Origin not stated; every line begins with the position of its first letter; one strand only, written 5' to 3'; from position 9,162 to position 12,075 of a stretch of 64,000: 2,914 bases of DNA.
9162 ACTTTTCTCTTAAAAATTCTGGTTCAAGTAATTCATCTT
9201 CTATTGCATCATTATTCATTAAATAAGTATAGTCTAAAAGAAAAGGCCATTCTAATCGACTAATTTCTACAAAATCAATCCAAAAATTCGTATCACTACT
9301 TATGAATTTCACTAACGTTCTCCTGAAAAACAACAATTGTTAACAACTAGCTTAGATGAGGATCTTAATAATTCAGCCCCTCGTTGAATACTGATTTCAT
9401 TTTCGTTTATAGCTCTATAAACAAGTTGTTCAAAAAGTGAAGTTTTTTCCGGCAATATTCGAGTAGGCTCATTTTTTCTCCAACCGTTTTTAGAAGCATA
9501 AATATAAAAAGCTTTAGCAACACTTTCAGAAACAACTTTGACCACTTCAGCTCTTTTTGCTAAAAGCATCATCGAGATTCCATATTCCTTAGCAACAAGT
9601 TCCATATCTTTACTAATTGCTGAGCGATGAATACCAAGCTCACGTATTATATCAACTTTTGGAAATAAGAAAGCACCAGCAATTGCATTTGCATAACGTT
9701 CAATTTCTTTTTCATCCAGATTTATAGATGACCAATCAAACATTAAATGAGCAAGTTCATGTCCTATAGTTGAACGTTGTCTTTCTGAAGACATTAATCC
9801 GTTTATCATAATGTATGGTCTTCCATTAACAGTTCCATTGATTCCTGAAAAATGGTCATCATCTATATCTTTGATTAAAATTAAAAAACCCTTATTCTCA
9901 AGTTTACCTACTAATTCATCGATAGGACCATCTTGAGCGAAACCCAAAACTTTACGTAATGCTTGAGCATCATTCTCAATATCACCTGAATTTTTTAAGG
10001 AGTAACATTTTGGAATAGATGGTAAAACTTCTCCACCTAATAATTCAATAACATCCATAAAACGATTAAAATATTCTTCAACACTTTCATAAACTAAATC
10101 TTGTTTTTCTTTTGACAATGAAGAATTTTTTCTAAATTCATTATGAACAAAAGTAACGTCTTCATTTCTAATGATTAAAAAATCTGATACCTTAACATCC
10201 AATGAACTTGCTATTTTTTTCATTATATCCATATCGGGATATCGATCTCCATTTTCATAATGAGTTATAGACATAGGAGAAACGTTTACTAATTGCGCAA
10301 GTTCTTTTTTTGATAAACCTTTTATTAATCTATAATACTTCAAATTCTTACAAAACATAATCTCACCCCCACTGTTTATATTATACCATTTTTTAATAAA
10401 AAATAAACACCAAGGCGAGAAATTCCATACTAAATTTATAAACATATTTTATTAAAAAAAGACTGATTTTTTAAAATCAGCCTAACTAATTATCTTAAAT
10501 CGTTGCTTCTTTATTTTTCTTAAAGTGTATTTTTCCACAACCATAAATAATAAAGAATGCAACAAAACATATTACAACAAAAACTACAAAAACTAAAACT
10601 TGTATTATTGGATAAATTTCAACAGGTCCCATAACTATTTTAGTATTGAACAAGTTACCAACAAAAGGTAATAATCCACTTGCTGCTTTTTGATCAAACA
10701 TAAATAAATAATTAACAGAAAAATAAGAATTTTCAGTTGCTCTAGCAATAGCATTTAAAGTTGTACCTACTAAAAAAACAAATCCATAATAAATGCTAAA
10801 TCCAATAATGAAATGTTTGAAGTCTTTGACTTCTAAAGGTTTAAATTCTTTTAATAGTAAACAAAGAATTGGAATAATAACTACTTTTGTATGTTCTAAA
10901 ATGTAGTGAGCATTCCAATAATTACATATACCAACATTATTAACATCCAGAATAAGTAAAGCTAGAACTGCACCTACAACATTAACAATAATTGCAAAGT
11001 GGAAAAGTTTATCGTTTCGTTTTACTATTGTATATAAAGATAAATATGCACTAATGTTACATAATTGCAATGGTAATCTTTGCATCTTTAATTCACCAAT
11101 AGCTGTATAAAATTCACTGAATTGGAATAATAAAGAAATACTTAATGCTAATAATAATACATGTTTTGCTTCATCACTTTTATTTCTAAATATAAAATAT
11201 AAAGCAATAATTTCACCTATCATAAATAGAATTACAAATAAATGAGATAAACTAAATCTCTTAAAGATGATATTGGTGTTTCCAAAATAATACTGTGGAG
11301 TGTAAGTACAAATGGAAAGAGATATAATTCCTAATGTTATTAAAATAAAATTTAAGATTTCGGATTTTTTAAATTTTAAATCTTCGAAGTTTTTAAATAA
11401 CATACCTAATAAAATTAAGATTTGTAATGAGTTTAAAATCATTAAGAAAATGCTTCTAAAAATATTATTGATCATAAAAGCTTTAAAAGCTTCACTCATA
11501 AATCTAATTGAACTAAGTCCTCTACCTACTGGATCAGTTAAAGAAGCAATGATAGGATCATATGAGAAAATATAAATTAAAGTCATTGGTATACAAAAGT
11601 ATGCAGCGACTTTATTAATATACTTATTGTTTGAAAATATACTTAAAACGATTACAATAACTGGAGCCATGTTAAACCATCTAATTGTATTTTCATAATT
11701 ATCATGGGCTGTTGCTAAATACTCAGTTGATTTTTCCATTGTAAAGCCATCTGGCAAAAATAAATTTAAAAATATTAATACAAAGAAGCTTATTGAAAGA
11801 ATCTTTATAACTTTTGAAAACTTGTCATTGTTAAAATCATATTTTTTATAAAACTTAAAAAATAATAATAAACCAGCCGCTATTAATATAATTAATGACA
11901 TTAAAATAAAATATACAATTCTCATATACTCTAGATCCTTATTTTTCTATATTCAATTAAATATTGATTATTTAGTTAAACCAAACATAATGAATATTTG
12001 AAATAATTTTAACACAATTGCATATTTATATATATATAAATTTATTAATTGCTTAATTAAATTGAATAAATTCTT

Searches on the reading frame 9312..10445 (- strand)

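Call 98: search_protein_families(library=pfam, proteins=[window:9312-10445:-], max_evalue=0.0001)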
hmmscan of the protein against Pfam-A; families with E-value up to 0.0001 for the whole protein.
window:9312-10445:- (377 aa): 5 families
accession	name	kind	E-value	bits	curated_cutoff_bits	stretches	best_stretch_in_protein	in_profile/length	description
PF01381.28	HTH_3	-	1.8e-14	54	23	1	35-88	1-54/55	Helix-turn-helix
PF06114.19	Peptidase_M78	-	6.9e-14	52.2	22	1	187-299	6-122/123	IrrE N-terminal-like domain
PF13443.12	HTH_26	-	1.4e-06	28.8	22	1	35-92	2-60/63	Cro/C1-type HTH DNA-binding domain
PF12844.13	HTH_19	-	2.2e-06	27.9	30.2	1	33-84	2-53/64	Helix-turn-helix domain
PF13560.12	HTH_31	-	1.7e-05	25.5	27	1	36-82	7-54/64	Helix-turn-helix domain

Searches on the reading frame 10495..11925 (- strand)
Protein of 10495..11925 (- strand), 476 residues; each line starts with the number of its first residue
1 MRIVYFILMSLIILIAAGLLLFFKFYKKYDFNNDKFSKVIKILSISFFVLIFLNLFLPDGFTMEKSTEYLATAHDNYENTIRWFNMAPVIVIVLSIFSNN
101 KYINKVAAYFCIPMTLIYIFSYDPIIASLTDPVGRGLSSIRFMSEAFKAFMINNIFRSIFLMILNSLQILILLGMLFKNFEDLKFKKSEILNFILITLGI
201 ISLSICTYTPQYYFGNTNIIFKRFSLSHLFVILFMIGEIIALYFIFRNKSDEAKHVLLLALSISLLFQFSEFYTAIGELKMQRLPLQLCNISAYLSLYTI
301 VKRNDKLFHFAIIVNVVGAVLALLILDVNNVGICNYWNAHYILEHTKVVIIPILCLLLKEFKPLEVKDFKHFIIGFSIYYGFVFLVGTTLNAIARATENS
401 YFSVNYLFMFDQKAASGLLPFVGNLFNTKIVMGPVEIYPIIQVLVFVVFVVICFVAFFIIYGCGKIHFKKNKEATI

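Call 66: search_protein_families(library=pfam, proteins=[window:10495-11925:-], max_evalue=0.00001)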
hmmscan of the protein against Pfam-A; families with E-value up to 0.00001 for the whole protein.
window:10495-11925:- (476 aa): 1 family
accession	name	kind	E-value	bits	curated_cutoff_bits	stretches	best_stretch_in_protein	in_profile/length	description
PF14808.11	TMEM164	-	3.1e-21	76.3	25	1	224-452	2-216/217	TMEM164 family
